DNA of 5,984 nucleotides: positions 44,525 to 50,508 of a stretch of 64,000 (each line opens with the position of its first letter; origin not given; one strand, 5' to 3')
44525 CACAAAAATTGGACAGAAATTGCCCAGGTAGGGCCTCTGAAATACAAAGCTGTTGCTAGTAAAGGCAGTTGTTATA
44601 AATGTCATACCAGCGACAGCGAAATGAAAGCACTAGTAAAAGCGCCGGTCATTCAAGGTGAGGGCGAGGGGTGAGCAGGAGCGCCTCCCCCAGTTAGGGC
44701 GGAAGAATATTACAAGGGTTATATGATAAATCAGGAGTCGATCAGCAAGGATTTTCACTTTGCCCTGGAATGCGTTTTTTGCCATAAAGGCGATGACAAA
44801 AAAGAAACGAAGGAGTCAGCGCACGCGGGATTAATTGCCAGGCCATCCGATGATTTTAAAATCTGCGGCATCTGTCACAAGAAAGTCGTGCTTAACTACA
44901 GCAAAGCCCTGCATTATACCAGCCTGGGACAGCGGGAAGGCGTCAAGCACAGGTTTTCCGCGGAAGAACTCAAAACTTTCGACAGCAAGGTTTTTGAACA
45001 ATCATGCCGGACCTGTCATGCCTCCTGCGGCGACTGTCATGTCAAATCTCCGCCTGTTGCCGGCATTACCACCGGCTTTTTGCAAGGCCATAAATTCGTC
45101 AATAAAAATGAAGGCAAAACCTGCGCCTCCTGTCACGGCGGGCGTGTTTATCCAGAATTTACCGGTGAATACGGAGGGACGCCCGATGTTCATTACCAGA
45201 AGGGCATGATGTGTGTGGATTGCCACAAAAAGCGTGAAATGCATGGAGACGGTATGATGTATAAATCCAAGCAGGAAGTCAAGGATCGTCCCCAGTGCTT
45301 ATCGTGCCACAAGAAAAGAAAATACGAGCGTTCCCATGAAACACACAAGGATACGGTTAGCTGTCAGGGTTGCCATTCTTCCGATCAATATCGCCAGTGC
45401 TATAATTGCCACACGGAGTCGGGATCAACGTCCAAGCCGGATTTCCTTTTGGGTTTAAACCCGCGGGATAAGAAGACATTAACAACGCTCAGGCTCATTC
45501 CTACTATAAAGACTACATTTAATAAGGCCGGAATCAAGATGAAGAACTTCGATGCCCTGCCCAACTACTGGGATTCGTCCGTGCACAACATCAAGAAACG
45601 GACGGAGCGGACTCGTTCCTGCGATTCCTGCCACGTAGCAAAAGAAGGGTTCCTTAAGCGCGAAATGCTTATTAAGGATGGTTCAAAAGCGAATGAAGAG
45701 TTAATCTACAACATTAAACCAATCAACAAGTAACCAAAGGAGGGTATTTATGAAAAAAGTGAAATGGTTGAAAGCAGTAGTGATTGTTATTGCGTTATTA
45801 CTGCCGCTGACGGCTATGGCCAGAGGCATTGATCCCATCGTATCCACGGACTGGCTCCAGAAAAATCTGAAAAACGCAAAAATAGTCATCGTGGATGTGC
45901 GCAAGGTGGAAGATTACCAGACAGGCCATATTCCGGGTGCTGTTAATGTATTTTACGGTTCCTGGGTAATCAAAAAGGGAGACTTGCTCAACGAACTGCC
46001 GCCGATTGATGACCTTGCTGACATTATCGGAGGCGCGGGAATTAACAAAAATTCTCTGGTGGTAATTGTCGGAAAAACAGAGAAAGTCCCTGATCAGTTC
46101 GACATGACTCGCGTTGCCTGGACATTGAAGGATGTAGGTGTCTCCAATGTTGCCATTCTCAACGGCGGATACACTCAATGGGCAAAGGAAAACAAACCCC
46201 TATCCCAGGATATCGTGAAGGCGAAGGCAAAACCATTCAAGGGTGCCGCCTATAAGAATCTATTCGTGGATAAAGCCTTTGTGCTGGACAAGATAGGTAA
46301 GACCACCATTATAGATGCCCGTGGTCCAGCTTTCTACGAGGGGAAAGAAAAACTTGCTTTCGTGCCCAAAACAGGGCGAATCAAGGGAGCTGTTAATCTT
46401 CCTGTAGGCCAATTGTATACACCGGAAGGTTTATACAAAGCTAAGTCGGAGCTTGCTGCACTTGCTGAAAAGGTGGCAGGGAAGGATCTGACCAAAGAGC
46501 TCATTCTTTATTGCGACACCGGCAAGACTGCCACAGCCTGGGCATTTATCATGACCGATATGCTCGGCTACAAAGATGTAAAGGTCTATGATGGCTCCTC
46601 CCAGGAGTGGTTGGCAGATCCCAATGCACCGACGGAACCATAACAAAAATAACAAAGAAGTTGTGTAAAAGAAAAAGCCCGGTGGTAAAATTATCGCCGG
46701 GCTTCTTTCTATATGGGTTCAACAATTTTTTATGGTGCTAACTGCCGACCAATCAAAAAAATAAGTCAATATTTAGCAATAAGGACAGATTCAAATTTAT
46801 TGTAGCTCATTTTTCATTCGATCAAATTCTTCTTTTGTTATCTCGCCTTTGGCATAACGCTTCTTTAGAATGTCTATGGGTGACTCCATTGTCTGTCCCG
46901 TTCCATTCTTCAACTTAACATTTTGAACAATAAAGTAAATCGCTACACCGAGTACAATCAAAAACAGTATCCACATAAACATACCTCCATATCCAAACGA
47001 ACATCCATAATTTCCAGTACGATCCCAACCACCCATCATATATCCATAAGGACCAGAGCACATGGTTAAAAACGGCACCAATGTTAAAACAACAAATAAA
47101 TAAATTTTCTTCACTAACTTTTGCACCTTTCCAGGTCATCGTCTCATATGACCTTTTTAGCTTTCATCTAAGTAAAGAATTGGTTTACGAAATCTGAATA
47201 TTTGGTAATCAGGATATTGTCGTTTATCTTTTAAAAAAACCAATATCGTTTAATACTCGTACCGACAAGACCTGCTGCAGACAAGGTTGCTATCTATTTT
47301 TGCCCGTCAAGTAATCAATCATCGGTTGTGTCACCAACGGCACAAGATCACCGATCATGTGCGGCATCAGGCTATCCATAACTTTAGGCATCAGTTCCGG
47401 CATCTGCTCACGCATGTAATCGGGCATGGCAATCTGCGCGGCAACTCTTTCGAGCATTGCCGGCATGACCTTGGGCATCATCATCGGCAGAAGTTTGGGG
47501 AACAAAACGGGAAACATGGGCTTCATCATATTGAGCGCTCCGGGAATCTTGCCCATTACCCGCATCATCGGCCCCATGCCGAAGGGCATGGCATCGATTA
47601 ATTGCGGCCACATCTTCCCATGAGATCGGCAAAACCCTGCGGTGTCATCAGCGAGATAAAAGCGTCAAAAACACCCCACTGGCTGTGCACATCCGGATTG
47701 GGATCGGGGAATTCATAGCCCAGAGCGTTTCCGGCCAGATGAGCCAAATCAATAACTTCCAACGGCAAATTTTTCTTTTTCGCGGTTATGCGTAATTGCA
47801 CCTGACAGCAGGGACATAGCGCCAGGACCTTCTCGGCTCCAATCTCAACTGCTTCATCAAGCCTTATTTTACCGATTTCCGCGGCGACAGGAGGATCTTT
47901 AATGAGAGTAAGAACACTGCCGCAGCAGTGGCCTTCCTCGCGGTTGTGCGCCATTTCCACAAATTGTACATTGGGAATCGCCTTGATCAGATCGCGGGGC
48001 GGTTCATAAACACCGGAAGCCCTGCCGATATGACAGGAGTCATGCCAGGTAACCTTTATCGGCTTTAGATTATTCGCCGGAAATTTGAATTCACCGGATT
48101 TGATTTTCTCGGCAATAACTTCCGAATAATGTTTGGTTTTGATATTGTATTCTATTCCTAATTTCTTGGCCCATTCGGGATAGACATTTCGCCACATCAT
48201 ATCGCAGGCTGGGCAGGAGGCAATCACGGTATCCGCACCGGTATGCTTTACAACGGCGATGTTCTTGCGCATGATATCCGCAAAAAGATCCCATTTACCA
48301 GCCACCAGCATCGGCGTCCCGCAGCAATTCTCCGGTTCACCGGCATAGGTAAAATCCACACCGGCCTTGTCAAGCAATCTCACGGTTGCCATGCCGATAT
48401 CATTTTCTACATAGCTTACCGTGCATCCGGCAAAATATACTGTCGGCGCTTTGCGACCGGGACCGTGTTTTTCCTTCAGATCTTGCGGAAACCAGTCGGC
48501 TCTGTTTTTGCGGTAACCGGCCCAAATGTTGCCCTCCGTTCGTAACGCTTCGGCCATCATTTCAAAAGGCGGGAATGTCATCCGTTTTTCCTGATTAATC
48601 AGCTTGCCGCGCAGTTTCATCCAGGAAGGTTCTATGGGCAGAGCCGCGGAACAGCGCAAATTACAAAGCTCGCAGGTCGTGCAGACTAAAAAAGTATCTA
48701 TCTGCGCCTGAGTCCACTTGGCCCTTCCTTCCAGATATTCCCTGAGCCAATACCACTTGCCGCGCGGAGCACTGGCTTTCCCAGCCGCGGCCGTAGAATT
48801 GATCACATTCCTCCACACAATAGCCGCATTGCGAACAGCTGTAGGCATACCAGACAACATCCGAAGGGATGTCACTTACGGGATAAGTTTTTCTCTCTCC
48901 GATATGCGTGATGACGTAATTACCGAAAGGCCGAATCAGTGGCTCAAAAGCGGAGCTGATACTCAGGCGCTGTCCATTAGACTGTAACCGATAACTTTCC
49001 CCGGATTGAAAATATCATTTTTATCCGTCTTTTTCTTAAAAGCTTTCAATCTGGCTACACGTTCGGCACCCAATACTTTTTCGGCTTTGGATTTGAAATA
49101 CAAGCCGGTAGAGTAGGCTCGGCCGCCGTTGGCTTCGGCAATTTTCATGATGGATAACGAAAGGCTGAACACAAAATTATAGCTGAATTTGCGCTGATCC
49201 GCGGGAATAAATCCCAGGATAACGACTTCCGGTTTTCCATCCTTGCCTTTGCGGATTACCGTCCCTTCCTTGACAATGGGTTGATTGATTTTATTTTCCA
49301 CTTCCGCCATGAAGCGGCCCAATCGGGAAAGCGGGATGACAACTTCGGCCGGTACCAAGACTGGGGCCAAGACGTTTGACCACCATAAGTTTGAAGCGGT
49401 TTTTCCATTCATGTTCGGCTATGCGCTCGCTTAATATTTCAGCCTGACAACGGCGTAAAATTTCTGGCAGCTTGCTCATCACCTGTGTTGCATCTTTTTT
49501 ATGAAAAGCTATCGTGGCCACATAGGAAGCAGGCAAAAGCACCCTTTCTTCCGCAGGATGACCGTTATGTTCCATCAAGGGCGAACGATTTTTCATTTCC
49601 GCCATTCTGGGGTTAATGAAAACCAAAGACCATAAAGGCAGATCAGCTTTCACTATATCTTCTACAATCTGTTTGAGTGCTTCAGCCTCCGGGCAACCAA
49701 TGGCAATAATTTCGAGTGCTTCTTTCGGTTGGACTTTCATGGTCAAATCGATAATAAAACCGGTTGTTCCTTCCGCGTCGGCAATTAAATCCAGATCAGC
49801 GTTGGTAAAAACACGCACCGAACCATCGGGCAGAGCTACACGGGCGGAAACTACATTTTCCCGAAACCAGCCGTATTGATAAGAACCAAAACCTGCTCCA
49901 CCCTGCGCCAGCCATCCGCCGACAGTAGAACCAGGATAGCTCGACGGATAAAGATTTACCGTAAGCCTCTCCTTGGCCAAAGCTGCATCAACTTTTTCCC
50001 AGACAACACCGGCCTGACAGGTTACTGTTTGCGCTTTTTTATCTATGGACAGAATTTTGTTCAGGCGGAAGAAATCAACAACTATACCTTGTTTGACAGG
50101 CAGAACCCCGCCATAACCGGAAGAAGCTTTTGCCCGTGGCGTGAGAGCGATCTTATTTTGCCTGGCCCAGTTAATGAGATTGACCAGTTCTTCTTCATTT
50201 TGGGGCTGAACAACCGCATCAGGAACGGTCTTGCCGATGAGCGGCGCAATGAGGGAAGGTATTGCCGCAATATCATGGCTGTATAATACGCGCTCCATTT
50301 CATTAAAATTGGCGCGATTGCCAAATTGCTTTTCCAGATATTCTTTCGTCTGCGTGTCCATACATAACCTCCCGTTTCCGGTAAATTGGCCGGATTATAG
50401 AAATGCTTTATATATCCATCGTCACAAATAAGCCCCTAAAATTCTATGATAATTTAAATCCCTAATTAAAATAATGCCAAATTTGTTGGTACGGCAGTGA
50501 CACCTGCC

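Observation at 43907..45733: A single in-frame TGA joins a 7-haem and a 10-haem cytochrome c ORF: candidate 17-haem selenoprotein (..GEGEG-U-AGAPPP..)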

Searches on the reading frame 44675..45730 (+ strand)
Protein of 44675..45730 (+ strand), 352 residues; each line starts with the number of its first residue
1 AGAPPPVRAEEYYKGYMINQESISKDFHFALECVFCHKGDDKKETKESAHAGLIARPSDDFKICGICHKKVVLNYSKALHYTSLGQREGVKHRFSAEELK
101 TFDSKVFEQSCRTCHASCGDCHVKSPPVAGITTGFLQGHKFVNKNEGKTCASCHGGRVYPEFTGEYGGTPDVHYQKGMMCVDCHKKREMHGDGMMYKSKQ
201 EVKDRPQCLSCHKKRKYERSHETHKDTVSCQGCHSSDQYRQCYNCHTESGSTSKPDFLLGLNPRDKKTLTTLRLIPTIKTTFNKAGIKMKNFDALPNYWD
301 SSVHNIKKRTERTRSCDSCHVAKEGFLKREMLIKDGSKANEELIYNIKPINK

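Call 7: search_protein_families(library=pfam, proteins=[window:44675-45730:+], max_evalue=0.01)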
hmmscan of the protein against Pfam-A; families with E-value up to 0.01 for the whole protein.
window:44675-45730:+ (352 aa): 6 families
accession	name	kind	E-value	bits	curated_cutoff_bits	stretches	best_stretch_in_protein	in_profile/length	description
PF14522.11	Cytochrome_C7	-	1.9e-10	40.8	24.8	0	171-235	6-67/67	Cytochrome c7 and related cytochrome c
PF22113.1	Mtrc-MtrF_II-IV_dom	-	1.1e-08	35.2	30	1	30-116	81-164/176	Outer membrane cytochrome MtrC/MtrF-like, domains II/IV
PF14537.11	Cytochrom_c3_2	-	1.4e-05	25.9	25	1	172-247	1-79/79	Cytochrome c3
PF02085.21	Cytochrom_CIII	-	2.4e-05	25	22.9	0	176-234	45-101/101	Class III cytochrome C family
PF09699.15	Paired_CXXCH_1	-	0.00017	21.7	20.6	0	176-215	6-39/41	Doubled CXXCH motif (Paired_CXXCH_1)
PF13435.11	Cytochrome_C554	-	0.005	18.2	20.8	0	64-155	2-84/84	Cytochrome c554 and c-prime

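Call 14: find_related_loci(query=A2, collection=genome_contigs, flank=6000)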
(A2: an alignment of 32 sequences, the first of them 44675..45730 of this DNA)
Query A2 (352 aa) in genome_contigs; peptide patterns used: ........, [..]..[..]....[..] (x = any residue, [..] = any of these).
576 stretches matched a pattern; 390 encode a relative of the query (tblastn E <= 1e-3); the best 80 are kept; 80 distinct loci.
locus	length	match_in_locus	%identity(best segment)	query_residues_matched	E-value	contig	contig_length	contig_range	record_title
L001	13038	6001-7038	85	7-352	0e+0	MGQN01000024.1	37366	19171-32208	MAG: Deltaproteobacteria bacterium RBG_16_44_11 RBG_16_scaffold_3819, whole genome shotgun sequence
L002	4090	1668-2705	84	7-352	0e+0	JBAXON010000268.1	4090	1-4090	MAG: Deltaproteobacteria bacterium isolate ELA506 MAG506_268, whole genome shotgun sequence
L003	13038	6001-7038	81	7-352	0e+0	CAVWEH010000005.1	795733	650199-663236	MAG: uncultured delta proteobacterium isolate MFD01299.bin.1.95 genome assembly, contig: contig_71991, whole genome shot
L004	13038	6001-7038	79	7-352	0e+0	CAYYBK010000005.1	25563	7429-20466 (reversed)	MAG TPA_asm: uncultured Syntrophales bacterium isolate binchicken_co117_448 genome assembly, contig: NODE_3643_length_25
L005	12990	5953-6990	79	7-352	0e+0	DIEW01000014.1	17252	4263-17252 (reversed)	MAG TPA_asm: Syntrophaceae bacterium UBA5764 UBA5764_contig_41179, whole genome shotgun sequence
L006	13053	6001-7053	76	1-351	0e+0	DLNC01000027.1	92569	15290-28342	MAG TPA_asm: Syntrophaceae bacterium UBA7520 UBA7520_contig_30, whole genome shotgun sequence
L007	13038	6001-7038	77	7-352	0e+0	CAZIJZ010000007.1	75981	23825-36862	MAG TPA_asm: uncultured Smithella sp. isolate SRP294416_co1_273 genome assembly, contig: NODE_378_length_75981_cov_62.78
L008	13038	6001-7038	75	7-352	0e+0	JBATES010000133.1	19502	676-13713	MAG: Smithella sp. isolate MFD10098_ilm_asm_bin11 k127_15581, whole genome shotgun sequence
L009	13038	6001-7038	76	7-352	0e+0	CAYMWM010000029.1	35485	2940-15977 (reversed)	MAG TPA_asm: uncultured Smithella sp. isolate SRP192927_co6_232 genome assembly, contig: NODE_2037_length_35485_cov_5.67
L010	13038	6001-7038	75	7-352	0e+0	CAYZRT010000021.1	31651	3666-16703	MAG TPA_asm: uncultured Smithella sp. isolate SRP192927_co6_71 genome assembly, contig: NODE_2563_length_31651_cov_10.91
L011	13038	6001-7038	75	7-352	0e+0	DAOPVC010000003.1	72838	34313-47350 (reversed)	MAG TPA_asm: Smithella sp. isolate AMR_MDS_1402 NODE_318_length_72838_cov_12.630573, whole genome shotgun sequence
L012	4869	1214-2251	75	7-352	0e+0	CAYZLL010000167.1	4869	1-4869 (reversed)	MAG TPA_asm: uncultured Smithella sp. isolate SRP192927_co1_877 genome assembly, contig: NODE_50941_length_4869_cov_4.91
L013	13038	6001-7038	74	7-352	0e+0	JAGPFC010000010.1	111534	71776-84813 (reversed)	MAG: Smithella sp. isolate Gw_SlDig_bin_149 Gw_SlDig_146_length_111534_cov_15.729622, whole genome shotgun sequence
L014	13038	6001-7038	74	7-352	3e-180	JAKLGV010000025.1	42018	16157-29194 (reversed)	MAG: Deltaproteobacteria bacterium isolate RA.bin48 RA.bin48_25, whole genome shotgun sequence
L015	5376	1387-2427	71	7-352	9e-176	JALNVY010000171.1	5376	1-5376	MAG: Syntrophales bacterium isolate SO_2016_GW1 bin 25 scaffold29552_OW334_2016, whole genome shotgun sequence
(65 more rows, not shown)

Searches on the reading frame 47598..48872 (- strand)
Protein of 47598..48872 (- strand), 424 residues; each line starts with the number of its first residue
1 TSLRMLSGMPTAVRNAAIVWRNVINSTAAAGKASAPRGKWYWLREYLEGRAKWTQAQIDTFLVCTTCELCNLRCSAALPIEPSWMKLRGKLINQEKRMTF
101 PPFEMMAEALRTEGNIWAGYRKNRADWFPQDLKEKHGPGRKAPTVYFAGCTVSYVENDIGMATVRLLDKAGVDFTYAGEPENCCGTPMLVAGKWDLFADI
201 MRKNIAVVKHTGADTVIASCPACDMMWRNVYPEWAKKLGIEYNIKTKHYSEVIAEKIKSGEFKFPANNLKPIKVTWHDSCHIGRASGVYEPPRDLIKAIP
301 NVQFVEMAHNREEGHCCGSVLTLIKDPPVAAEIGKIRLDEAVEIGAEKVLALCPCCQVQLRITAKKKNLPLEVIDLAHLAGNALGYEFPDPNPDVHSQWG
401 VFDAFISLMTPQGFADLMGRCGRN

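Call 28: search_protein_families(library=ncbifam, proteins=[window:47598-48872:-], max_evalue=0.001)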
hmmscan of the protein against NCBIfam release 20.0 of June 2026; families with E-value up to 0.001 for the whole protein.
window:47598-48872:- (424 aa): 12 families
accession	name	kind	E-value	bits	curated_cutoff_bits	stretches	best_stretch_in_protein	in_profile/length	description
NF045670.1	quin_L_LdhH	equivalog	1.2e-42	146.1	800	1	138-378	463-703/706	L-lactate dehydrogenase (quinone) large subunit LdhH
NF004898.0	PRK06259.1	equivalog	2.4e-41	141.9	385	1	52-379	176-483/488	fumarate reductase (CoM/CoB) subunit TfrB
NF008369.0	PRK11168.1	equivalog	8.4e-30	103.9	278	1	127-374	153-395/401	anaerobic glycerol-3-phosphate dehydrogenase subunit C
NF045663.1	diclust_near_Sec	equivalog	1.5e-17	63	530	1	63-366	354-624/759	pyridine nucleotide-disulfide oxidoreductase/dicluster-binding protein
TIGR03379.1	glycerol3P_GlpC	equivalog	2.7e-16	59.3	279.9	1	141-367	161-384/397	anaerobic glycerol-3-phosphate dehydrogenase subunit GlpC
NF045796.1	DsrK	equivalog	6.1e-14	51.5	400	1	161-356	212-409/453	sulfate reduction electron transfer complex DsrMKJOP subunit DsrK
NF045711.1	sulf_resp_HmcF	equivalog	1.2e-12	47.4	750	1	152-361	216-426/457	sulfate respiration complex iron-sulfur protein HmcF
NF045724.1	ferredox_TmcB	equivalog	1.2e-12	47.2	735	1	165-376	209-420/430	electron transfer complex ferredoxin TmcB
NF008434.0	PRK11274.1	equivalog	6.5e-12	45.1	333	1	143-365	169-393/409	glycolate oxidase subunit GlcF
TIGR03288.1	CoB_CoM_SS_B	equivalog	3.1e-10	39.8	345.15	1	145-388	3-271/290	CoB--CoM heterodisulfide reductase subunit B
NF041780.1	hetero_SS_HdrB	equivalog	5.9e-05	22.5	450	0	200-254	224-278/304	ferredoxin:CoB-CoM heterodisulfide reductase subunit HdrB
NF042965.1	MFR_anch_SdhE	equivalog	0.00045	19.8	500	0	316-386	189-264/282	8-methylmenaquinol:fumarate reductase membrane anchor subunit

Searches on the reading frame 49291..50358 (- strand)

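Call 28: search_protein_families(library=ncbifam, proteins=[window:49291-50358:-], max_evalue=0.001)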
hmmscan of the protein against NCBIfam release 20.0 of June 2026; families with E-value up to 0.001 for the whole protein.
window:49291-50358:- (355 aa): 12 families
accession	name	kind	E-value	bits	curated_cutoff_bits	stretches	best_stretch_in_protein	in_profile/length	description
TIGR00387.1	glcD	equivalog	2.6e-25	89.1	567.9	1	49-324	1-276/413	glycolate oxidase subunit GlcD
NF049975.1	2HglutDHaseYdiJ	equivalog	5.4e-16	57.6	1350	1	43-205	49-216/1018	D-2-hydroxyglutarate dehydrogenase YdiJ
NF008408.0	PRK11230.1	equivalog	3.5e-15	55.5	897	1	43-238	53-257/499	glycolate oxidase subunit GlcD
TIGR01678.1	FAD_lactone_ox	subfamily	2.8e-11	43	396.8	1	45-215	14-184/438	sugar 1,4-lactone oxidase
NF053785.1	DcplphribOxDprE1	equivalog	6.2e-11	42.1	500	1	49-233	18-203/449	decaprenylphosphoryl-beta-D-ribose oxidase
NF008439.0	PRK11282.1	equivalog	1.5e-10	40.4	284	1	54-249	7-210/358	glycolate oxidase subunit GlcE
TIGR01679.1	bact_FAD_ox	subfamily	2e-08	33.6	292.25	1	44-230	10-193/419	FAD-linked oxidoreductase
NF041227.1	BagG_FevA2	exception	4.4e-08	32.2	850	1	46-201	46-196/455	bagremycin/ferroverdin biosynthesis FAD-dependent oxygenase BagG/FevA2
NF041226.1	BagK_FevA1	equivalog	1.5e-07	30.2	800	1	44-193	39-184/453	bagremycin/ferroverdin biosynthesis FAD-dependent oxygenase BagK/FevA1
TIGR01676.1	GLDHase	equivalog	9.4e-06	24.7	458.25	1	49-201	65-217/541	L-galactonolactone dehydrogenase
TIGR01677.1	pln_FAD_oxido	subfamily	1.1e-05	24.1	383.1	1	48-180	36-172/560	FAD-dependent oxidoreductase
NF010480.0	PRK13905.1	equivalog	1.3e-05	24.2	259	1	47-192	35-172/303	UDP-N-acetylmuramate dehydrogenase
